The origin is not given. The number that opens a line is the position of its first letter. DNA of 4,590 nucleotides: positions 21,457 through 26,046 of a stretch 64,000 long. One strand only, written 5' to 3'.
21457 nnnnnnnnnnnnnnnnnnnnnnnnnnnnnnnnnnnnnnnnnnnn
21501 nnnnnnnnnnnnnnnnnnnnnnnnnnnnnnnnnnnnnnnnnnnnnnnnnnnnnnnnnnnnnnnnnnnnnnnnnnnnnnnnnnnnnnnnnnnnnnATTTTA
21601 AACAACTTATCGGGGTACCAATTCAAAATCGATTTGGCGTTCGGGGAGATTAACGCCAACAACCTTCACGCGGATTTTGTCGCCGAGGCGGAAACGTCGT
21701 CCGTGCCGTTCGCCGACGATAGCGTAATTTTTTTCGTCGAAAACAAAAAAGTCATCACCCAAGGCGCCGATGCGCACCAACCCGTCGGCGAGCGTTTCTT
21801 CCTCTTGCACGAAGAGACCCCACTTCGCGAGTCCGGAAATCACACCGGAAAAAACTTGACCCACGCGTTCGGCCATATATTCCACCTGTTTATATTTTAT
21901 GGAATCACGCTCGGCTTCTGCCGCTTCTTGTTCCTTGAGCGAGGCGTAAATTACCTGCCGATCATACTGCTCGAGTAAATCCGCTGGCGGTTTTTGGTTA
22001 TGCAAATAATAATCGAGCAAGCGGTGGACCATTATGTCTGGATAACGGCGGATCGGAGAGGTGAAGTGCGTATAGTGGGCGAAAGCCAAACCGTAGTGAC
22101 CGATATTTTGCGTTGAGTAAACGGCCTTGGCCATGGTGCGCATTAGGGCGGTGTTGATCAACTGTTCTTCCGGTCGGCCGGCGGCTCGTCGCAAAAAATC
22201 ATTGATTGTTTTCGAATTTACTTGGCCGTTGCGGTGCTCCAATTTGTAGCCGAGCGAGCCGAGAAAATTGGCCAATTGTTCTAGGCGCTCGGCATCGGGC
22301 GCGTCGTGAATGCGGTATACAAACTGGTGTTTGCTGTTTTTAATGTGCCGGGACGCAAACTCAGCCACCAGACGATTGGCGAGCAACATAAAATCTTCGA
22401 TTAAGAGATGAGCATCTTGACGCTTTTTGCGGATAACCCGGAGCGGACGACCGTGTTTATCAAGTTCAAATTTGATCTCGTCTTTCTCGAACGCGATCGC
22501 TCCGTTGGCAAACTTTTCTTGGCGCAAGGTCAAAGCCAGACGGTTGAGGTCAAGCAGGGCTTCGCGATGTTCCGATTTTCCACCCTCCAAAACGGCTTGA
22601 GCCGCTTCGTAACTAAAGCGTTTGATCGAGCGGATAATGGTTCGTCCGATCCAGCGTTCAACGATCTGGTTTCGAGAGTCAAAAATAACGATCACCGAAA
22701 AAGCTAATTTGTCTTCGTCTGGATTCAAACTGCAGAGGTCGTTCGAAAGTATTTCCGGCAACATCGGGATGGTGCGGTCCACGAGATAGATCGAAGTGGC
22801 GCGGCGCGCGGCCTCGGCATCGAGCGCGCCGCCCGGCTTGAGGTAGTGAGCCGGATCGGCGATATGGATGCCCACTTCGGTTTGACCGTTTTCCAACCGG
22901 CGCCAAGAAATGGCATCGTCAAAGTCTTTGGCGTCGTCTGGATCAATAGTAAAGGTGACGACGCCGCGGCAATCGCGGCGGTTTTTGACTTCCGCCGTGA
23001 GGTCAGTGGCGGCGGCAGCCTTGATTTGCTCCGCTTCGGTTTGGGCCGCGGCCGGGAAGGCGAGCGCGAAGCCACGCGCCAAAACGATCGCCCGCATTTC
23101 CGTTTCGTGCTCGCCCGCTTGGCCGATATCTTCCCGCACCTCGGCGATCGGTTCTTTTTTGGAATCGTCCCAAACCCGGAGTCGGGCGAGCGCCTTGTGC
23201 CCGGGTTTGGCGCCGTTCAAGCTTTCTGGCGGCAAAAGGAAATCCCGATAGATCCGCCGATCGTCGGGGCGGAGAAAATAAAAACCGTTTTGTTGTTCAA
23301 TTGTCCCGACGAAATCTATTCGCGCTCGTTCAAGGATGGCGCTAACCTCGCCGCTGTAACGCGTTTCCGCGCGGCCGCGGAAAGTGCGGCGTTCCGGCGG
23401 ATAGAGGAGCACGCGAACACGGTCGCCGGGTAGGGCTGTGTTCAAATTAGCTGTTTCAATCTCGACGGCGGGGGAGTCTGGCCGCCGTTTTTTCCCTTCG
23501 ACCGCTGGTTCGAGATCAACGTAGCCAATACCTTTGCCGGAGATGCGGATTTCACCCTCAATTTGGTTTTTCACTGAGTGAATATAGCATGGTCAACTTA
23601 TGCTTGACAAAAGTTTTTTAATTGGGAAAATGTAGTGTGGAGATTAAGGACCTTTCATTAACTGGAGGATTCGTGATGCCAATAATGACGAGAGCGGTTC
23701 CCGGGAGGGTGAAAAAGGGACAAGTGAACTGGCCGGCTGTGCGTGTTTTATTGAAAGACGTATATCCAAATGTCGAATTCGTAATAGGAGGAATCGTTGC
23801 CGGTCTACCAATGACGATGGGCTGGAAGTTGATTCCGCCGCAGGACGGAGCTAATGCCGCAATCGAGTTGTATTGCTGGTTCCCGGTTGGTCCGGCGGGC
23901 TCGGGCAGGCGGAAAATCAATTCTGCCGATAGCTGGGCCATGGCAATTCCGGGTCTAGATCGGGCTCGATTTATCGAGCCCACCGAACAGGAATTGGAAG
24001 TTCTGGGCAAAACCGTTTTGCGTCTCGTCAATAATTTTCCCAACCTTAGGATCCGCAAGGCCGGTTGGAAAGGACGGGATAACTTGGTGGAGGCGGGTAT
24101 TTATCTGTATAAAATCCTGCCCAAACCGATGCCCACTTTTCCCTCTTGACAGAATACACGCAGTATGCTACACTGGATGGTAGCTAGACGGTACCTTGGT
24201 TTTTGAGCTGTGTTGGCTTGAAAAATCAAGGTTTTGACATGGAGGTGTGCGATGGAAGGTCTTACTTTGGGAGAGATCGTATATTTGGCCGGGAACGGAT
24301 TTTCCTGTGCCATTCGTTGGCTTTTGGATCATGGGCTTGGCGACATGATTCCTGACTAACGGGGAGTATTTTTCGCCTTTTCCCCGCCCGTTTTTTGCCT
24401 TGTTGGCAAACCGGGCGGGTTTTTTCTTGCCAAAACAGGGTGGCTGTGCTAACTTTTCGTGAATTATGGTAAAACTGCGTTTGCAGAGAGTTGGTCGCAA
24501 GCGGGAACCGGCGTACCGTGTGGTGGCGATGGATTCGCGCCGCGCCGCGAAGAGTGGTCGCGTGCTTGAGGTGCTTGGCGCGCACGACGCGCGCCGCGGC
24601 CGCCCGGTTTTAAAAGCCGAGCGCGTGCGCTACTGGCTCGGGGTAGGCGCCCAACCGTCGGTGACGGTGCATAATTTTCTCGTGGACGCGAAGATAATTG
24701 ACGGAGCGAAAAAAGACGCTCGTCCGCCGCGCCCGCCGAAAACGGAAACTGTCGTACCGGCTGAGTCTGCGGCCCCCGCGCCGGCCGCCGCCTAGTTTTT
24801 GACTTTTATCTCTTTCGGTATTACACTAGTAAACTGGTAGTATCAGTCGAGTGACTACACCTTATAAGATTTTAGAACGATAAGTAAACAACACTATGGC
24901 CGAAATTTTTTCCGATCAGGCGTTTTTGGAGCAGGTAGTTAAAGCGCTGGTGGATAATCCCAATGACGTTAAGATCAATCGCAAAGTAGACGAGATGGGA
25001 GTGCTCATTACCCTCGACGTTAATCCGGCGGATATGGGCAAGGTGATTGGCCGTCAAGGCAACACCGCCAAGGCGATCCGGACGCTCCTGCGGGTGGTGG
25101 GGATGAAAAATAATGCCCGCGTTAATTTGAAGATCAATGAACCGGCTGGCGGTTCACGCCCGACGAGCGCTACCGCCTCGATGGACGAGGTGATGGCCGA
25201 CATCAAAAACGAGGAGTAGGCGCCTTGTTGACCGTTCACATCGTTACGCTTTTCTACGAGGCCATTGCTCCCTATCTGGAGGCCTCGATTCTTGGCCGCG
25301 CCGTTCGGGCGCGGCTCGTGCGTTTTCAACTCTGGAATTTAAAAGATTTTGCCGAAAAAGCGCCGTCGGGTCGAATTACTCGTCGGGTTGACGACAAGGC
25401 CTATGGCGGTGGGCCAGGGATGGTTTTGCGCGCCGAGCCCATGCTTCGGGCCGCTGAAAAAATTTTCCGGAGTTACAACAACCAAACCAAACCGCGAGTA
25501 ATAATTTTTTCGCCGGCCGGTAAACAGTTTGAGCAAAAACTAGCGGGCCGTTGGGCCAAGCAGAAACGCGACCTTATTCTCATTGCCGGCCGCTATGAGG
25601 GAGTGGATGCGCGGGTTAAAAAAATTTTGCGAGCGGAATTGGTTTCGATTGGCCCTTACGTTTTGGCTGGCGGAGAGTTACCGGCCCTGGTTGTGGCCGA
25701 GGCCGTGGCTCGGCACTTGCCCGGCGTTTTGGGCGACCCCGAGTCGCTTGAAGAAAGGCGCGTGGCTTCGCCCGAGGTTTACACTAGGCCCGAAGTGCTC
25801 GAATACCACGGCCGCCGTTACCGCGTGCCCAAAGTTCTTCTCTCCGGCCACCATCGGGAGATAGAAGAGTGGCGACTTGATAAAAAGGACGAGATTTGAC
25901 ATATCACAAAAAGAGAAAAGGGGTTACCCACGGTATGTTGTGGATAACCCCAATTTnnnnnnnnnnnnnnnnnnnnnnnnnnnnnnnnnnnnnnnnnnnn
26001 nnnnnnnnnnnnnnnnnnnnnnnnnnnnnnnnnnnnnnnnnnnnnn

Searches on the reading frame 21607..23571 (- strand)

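Call 8: search_protein_families(library=pfam, proteins=[window:21607-23571:-], max_evalue=0.001)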
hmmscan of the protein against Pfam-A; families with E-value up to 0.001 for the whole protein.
window:21607-23571:- (654 aa): 6 families
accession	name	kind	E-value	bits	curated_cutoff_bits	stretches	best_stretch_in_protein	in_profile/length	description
PF00773.25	RNB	-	1.8e-111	373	29.3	1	198-524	1-325/326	RNB domain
PF17876.7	CSD2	-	5.9e-17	62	26.2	1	99-173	1-74/74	Cold shock domain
PF17849.7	OB_Dis3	-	1.9e-06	28.3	22.8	1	99-165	3-75/77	Dis3-like cold-shock domain 2 (CSD2)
PF00575.29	S1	-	4.6e-05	24.2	22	1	570-650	4-72/74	S1 RNA binding domain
PF18614.7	RNase_II_C_S1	-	5.9e-05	23.3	26.6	0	625-652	32-59/59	RNase II-type exonuclease C-terminal S1 domain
PF08206.17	OB_RNB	-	0.00039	20.5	24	0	94-142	7-52/58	Ribonuclease B OB domain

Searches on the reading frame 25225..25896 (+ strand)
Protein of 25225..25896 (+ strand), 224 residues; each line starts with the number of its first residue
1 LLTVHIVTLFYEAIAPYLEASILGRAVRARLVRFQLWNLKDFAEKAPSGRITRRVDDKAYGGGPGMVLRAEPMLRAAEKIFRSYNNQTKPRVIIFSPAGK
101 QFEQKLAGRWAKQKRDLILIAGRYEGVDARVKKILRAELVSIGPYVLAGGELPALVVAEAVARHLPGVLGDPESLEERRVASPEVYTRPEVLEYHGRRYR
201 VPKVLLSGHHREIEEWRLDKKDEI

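Call 9: search_protein_families(library=pfam, proteins=[window:25225-25896:+], max_evalue=0.001)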
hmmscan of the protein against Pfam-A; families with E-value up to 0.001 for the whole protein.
window:25225-25896:+ (224 aa): 1 family
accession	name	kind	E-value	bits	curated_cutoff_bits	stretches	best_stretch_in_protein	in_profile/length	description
PF01746.26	tRNA_m1G_MT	-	5e-39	134.5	27.3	1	24-221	2-186/195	tRNA (Guanine-1)-methyltransferase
